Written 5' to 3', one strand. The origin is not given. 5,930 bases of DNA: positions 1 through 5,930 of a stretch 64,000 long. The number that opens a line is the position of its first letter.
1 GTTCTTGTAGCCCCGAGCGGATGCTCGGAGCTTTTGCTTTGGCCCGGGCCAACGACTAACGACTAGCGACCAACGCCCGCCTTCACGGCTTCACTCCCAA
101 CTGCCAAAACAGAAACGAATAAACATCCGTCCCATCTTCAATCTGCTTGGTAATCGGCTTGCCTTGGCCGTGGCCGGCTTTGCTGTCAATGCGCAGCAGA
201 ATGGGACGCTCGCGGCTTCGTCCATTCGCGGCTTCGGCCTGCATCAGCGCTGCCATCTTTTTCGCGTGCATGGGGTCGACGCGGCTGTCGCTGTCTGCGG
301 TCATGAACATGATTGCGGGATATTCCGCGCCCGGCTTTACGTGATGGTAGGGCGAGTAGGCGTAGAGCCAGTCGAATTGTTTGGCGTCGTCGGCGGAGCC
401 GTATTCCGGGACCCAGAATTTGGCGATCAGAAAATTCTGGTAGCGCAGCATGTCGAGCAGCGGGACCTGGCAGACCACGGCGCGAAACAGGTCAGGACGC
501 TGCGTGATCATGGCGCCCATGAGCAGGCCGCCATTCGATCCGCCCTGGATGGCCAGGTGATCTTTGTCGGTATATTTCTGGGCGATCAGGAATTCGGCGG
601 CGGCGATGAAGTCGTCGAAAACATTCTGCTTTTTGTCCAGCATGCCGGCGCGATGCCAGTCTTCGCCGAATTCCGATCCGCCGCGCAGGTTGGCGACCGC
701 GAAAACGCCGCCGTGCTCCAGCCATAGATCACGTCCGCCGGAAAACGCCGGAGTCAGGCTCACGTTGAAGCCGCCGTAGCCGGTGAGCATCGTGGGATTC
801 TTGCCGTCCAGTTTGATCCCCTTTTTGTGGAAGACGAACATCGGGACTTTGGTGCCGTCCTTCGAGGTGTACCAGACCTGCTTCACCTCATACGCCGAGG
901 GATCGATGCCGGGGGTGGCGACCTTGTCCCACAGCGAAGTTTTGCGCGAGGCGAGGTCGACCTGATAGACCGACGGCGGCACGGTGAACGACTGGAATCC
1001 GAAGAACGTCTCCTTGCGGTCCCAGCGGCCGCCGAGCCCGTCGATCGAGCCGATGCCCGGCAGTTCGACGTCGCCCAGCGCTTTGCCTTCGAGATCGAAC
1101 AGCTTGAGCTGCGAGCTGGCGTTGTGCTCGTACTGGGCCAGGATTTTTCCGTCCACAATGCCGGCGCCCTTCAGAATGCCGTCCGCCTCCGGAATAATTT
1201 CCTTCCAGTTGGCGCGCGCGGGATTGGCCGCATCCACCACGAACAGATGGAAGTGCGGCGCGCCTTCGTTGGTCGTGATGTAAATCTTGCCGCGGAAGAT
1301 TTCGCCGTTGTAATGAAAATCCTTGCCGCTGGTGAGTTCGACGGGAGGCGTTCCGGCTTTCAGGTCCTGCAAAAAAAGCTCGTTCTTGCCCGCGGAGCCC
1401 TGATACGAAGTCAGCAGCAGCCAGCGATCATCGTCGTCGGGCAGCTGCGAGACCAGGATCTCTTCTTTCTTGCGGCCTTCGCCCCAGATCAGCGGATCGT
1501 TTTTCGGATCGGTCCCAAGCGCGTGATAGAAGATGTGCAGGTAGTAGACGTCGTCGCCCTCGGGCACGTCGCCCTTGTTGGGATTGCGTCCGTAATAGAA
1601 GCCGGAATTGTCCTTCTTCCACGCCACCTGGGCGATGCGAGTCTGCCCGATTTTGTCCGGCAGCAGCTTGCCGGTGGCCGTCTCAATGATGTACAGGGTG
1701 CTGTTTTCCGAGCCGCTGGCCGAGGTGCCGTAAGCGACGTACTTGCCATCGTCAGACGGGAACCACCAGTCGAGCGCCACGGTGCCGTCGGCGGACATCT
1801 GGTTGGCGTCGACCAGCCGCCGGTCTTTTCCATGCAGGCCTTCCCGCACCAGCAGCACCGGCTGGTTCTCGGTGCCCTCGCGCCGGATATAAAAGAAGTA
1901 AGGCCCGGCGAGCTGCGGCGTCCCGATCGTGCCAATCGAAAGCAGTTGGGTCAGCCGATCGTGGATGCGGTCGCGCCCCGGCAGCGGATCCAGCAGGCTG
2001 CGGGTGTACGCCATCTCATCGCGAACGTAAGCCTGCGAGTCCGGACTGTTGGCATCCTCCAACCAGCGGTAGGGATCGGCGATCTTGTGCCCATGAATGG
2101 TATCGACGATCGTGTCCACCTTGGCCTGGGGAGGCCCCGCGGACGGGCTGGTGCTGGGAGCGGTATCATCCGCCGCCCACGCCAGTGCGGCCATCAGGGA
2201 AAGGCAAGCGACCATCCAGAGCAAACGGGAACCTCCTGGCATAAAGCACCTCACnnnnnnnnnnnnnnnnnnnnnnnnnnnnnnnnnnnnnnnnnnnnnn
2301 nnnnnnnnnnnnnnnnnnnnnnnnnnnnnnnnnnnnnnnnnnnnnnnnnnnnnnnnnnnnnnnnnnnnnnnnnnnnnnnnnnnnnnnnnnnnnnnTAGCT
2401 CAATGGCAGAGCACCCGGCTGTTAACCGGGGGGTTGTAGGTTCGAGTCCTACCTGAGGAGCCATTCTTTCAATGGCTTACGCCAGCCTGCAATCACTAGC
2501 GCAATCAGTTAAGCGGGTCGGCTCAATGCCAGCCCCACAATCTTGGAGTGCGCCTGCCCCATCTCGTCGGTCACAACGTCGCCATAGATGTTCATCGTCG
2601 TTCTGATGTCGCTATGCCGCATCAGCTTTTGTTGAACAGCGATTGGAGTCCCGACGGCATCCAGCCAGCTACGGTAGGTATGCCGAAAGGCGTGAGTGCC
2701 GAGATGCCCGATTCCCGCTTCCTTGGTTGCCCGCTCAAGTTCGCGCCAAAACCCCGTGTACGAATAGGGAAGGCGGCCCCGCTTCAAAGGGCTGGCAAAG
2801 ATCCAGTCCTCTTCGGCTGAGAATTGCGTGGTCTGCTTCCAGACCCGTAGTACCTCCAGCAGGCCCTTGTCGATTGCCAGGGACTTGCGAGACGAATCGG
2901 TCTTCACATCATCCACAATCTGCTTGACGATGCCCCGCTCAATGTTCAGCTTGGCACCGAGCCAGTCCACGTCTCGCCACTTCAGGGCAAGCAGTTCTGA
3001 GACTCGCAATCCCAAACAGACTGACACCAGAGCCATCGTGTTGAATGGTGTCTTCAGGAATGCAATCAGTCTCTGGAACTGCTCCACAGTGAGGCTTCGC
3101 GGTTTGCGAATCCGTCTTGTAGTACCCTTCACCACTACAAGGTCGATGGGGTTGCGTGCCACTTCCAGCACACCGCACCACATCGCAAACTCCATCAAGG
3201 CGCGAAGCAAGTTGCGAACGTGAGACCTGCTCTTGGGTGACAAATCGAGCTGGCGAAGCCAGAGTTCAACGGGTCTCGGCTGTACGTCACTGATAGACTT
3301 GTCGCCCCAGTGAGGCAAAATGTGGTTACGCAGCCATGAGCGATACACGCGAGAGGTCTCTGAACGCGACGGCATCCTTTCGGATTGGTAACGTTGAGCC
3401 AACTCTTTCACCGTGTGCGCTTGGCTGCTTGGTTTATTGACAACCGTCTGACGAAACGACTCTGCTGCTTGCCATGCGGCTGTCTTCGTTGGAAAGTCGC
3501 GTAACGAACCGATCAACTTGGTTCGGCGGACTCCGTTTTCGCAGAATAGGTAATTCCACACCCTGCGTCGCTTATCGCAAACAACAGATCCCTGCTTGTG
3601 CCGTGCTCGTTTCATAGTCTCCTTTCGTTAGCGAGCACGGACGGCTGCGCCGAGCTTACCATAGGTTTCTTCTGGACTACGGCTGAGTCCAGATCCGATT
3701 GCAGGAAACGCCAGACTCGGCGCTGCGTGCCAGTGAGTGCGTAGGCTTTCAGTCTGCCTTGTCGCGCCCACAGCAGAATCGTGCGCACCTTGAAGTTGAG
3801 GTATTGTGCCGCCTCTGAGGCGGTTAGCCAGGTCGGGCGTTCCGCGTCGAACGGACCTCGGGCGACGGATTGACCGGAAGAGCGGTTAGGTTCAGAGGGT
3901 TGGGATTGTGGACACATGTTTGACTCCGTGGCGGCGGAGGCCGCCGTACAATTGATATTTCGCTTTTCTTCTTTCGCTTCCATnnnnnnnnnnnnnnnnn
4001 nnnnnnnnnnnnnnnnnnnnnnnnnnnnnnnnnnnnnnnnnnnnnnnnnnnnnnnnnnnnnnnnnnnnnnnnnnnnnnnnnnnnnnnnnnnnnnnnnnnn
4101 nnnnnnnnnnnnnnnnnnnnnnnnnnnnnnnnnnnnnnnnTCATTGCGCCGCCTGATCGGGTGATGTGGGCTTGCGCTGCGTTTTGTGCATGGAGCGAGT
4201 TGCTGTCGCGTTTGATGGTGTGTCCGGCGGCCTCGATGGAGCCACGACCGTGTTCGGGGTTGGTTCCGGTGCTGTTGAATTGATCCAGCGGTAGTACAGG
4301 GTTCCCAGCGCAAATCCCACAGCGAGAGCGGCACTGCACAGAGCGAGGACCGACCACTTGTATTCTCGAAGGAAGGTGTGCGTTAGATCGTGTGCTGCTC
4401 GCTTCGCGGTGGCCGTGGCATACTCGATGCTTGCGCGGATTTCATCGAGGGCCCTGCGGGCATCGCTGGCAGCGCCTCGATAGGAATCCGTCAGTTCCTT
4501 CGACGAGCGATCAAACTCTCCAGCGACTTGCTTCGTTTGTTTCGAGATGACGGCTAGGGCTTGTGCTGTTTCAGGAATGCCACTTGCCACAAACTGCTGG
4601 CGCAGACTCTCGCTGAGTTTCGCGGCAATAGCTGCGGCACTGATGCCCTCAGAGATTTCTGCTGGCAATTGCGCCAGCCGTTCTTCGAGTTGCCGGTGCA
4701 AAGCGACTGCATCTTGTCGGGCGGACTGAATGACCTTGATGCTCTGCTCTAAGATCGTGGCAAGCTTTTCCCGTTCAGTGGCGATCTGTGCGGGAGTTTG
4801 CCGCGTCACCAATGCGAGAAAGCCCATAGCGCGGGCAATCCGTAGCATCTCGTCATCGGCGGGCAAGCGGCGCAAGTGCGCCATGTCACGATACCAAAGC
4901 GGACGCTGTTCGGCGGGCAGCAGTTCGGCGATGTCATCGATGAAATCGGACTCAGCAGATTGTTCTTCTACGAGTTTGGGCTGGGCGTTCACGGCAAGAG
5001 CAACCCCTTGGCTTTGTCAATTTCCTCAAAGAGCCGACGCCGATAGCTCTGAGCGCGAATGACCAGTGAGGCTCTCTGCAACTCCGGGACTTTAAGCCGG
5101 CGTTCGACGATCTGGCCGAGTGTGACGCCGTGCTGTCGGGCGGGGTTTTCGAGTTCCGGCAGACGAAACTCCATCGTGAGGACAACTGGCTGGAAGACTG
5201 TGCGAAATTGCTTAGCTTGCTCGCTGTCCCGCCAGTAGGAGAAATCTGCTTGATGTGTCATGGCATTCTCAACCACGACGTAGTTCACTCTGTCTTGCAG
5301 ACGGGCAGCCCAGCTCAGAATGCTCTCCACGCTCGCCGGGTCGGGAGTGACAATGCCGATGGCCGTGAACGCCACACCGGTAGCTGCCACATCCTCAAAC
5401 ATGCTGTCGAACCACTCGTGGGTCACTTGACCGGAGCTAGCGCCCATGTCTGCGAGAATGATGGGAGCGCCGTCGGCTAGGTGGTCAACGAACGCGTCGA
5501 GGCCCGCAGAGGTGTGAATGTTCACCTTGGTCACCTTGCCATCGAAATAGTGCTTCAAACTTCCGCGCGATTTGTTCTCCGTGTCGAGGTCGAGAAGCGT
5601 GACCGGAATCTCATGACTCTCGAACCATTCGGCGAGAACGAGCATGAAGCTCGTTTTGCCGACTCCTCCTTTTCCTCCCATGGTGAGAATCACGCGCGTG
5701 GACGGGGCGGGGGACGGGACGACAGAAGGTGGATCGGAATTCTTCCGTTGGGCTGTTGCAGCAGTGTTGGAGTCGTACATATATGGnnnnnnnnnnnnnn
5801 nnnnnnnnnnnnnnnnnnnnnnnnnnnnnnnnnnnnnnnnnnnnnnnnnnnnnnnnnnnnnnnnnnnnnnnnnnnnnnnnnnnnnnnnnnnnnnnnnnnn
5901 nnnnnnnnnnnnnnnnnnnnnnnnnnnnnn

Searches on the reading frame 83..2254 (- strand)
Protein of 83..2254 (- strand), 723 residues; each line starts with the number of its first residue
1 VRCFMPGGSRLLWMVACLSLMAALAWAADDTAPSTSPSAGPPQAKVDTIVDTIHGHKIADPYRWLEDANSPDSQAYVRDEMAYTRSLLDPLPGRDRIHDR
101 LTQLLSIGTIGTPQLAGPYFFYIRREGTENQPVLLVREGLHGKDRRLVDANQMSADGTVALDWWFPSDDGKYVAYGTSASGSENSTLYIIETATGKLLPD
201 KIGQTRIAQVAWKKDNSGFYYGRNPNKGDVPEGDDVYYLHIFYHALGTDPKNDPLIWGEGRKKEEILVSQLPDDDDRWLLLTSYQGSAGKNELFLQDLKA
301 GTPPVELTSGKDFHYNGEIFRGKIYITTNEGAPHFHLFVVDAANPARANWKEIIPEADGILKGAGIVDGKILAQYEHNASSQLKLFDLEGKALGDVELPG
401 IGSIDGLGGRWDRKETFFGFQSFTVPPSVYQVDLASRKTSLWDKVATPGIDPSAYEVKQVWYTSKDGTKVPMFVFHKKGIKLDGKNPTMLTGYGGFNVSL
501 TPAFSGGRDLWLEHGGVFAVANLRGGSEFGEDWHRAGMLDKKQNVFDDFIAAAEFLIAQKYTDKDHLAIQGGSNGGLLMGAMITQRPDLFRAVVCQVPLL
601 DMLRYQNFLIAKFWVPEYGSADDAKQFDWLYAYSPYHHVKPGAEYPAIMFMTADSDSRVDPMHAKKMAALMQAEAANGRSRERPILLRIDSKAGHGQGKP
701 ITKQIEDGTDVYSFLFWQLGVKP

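Call 11: search_protein_families(library=pfam, proteins=[window:83-2254:-])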
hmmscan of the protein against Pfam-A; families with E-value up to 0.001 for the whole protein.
window:83-2254:- (723 aa): 2 families
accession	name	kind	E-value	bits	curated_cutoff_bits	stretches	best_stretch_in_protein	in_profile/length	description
PF02897.21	Peptidase_S9_N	-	3.1e-92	309.9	24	1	41-443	1-412/414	Prolyl oligopeptidase, N-terminal beta-propeller domain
PF00326.27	Peptidase_S9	-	1.5e-55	188.4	22.6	1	509-720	8-211/213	Prolyl oligopeptidase family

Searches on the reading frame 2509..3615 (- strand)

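Call 3: search_protein_families(library=pfam, proteins=[window:2509-3615:-])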
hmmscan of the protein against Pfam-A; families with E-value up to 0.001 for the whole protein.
window:2509-3615:- (368 aa): 1 family
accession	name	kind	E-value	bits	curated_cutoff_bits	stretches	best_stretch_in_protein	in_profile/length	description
PF00589.27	Phage_integrase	-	1.3e-23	84.1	27.1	1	174-346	2-167/172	Phage integrase family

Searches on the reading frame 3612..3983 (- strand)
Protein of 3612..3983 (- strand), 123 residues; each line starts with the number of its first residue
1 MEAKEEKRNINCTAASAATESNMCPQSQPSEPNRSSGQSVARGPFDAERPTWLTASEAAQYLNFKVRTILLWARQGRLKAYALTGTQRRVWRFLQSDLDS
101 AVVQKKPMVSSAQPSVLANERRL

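Call 3: search_protein_families(library=pfam, proteins=[window:3612-3983:-])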
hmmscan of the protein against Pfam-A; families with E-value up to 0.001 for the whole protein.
window:3612-3983:- (123 aa): 1 family
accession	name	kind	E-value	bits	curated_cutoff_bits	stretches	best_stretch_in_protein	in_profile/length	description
PF12728.13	HTH_17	-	2.5e-11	44.1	27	1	52-99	1-44/51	Helix-turn-helix domain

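Call 76: search_protein_families(library=ncbifam, proteins=[window:3612-3983:-], max_evalue=0.01)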
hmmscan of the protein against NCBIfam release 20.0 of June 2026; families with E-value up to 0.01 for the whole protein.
window:3612-3983:- (123 aa): 3 families
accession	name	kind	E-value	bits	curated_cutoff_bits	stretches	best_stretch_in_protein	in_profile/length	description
TIGR01764.1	excise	domain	2.4e-09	37.4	28.8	1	52-90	1-38/49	excisionase family DNA-binding protein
NF047737.1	antiphage_MADS1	equivalog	5e-07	29.9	80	1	51-100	2-47/49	methylation-associated defense system helix-turn-helix domain-containing protein MAD1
NF033787.1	HTH_BldC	subfamily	0.00028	20.7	77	1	52-89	2-39/49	BldC family transcriptional regulator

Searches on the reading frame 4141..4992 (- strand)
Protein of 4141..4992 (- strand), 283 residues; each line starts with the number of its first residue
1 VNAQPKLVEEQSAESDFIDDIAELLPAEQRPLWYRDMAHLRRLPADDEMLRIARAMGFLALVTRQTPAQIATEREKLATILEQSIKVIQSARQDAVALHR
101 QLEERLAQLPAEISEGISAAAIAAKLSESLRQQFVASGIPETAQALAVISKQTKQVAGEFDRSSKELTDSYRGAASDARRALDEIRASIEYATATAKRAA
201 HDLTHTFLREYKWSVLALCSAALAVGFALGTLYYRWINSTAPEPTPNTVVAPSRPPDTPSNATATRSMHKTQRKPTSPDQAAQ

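Call 3: search_protein_families(library=pfam, proteins=[window:4141-4992:-])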
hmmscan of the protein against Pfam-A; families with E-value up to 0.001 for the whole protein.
window:4141-4992:- (283 aa): 0 families

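Call 76: search_protein_families(library=ncbifam, proteins=[window:4141-4992:-], max_evalue=0.01)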
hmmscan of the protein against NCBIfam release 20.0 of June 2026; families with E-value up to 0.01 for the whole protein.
window:4141-4992:- (283 aa): 0 families

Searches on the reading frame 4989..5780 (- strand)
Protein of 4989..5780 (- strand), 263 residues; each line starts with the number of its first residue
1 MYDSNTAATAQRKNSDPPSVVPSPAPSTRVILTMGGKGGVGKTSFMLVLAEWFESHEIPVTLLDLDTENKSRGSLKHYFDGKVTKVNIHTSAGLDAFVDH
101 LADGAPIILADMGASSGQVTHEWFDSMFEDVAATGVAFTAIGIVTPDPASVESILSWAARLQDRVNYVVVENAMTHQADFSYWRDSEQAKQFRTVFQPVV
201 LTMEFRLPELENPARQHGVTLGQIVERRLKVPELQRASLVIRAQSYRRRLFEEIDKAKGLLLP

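Call 3: search_protein_families(library=pfam, proteins=[window:4989-5780:-])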
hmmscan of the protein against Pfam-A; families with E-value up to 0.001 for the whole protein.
window:4989-5780:- (263 aa): 3 families
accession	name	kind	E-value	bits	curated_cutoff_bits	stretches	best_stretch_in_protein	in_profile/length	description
PF01656.29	CbiA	-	2e-06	28.2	25.4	1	31-157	1-61/125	CobQ/CobB/MinD/ParA nucleotide binding domain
PF10609.15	ParA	-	5.3e-06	26.5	27.1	1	29-70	4-45/246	NUBPL iron-transfer P-loop NTPase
PF02374.21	ArsA_ATPase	-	0.00091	19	24.3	0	31-87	3-59/305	Anion-transporting ATPase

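Call 76: search_protein_families(library=ncbifam, proteins=[window:4989-5780:-], max_evalue=0.01)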
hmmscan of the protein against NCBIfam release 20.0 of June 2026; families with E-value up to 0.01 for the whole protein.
window:4989-5780:- (263 aa): 4 families
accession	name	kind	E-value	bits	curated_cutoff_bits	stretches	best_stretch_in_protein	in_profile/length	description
NF041546.1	ParA_partition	equivalog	6.5e-05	22.6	180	1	34-112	5-84/203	ParA family partition ATPase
NF041136.1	MrpORP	equivalog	0.0002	20.7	450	1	29-67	6-44/365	iron-sulfur cluster carrier protein MrpORP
NF010461.0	PRK13886.1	subfamily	0.00085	18.8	360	1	29-116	3-92/241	conjugal transfer protein TraL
TIGR03371.1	cellulose_yhjQ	equivalog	0.0019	17.7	157.85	1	30-70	3-43/246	cellulose biosynthesis protein BcsQ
